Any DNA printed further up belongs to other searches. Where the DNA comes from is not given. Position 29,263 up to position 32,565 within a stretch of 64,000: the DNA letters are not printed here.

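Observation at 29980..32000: Unassigned central module of the giant protein: Cys-rich hydrophobic block, helical region and a PxLP proline-rich tract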

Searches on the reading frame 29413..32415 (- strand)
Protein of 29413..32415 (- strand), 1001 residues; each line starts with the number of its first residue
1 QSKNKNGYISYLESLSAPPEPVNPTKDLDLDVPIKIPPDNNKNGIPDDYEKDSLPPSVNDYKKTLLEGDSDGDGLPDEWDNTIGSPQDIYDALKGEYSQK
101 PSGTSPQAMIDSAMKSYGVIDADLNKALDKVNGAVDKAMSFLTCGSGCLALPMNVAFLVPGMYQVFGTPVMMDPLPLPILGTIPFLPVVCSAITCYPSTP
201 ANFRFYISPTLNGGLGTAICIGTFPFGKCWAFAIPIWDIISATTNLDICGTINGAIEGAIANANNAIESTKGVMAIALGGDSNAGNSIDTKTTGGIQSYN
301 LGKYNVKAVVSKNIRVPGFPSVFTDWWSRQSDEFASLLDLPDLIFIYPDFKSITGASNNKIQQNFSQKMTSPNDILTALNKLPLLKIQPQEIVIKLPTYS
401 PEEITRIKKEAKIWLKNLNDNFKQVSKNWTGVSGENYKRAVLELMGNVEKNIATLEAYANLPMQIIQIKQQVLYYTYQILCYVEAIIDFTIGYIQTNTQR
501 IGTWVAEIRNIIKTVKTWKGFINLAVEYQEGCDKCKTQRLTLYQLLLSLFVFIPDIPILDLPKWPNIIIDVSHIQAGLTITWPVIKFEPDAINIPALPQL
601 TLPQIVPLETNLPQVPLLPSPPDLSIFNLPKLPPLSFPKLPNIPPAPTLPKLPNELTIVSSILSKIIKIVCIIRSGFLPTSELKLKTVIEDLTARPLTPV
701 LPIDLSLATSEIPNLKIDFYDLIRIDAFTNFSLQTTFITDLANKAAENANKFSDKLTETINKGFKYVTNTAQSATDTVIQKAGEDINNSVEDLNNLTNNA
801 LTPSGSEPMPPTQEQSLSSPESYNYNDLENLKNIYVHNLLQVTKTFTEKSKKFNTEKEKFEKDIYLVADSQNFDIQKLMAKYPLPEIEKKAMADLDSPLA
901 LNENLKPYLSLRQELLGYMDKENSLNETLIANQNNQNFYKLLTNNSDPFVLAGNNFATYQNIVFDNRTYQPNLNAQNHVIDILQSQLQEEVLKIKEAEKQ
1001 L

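Call 6: search_protein_families(library=pfam, proteins=[window:29413-32415:-], max_evalue=0.1)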
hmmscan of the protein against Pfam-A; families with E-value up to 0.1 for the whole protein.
window:29413-32415:- (1001 aa): 1 family
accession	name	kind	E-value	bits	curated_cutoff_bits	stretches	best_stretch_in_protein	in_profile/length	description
PF22710.1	SNaCT1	-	0.0057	17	27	1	814-891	43-120/184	Short NACHT-associated C-Terminal domain, family 1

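Call 7: search_protein_families(library=ncbifam, proteins=[window:29413-32415:-], max_evalue=1)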
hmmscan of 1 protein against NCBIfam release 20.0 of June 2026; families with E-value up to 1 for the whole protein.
window:29413-32415:- (1001 aa): 1 family
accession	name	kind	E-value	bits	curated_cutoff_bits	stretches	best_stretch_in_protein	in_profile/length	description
TIGR03930.1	WXG100_ESAT6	subfamily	0.36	11.1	44.85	0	404-458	16-70/90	WXG100 family type VII secretion target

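Call 14: search_protein_families(library=phrogs, proteins=[window:29413-32415:-], max_evalue=0.1)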
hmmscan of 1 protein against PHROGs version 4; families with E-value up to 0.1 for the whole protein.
window:29413-32415:- (1001 aa): 1 family
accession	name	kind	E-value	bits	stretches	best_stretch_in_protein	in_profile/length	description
phrog_305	-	tail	0.064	12.8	0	456-797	459-654/1001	tail length tape measure protein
